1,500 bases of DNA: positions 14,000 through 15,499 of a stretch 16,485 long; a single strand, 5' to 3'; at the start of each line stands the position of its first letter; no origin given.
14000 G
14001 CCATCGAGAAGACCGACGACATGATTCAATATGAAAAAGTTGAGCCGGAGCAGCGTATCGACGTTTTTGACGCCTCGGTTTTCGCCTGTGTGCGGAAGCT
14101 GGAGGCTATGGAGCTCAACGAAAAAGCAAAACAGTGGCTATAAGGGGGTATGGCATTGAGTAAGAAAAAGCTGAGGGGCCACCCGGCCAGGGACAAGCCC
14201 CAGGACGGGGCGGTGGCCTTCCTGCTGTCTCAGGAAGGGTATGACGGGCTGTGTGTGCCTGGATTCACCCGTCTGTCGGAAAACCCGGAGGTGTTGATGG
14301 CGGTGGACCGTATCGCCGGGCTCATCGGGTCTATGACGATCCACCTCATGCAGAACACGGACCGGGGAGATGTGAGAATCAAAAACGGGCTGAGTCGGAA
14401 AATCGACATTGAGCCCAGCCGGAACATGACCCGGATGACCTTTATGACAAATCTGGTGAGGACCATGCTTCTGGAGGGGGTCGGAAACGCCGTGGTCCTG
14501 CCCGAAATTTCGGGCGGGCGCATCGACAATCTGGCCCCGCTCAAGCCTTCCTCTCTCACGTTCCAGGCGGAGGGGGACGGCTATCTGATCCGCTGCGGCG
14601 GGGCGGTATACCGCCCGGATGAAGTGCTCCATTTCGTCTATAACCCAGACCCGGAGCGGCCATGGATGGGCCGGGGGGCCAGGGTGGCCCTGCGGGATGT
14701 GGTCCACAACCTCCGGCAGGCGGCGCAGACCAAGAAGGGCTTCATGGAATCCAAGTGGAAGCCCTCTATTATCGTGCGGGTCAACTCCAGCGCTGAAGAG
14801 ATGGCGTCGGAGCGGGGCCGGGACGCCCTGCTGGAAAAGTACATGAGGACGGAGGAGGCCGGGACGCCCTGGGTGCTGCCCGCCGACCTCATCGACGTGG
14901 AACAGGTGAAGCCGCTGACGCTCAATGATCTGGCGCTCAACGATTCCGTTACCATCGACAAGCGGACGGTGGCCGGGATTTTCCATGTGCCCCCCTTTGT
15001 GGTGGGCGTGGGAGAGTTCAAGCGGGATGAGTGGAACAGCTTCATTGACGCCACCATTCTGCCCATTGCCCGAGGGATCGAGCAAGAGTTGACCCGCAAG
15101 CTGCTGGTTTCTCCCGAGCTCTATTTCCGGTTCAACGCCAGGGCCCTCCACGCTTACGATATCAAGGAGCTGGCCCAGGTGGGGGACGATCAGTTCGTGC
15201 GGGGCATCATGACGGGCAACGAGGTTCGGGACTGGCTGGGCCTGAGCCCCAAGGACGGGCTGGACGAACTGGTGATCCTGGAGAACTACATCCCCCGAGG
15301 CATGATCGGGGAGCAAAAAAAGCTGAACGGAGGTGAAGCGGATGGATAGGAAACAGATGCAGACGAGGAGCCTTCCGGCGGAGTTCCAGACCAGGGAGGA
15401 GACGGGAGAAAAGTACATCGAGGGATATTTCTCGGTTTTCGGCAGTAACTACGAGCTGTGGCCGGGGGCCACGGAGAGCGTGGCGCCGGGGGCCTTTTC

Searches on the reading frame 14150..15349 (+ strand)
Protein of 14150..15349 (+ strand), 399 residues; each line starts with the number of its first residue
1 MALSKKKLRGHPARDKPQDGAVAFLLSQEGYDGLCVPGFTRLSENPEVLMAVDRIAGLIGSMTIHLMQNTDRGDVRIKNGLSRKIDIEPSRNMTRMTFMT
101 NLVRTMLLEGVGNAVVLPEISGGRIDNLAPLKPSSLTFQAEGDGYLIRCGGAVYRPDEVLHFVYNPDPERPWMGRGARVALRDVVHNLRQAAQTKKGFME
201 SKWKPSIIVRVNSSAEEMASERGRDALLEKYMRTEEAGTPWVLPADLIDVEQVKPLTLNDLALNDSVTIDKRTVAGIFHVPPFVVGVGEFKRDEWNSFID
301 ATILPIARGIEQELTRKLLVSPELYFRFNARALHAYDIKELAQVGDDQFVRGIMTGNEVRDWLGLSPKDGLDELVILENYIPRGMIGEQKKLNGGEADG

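Call 8: search_protein_families(library=pfam, proteins=[window:14150-15349:+], max_evalue=0.01)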
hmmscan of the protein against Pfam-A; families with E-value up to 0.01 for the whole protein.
window:14150-15349:+ (399 aa): 1 family
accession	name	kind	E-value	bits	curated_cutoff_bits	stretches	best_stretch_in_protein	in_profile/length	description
PF04860.17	Phage_portal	-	1.3e-59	202.4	39.1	1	47-364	2-321/321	Phage portal protein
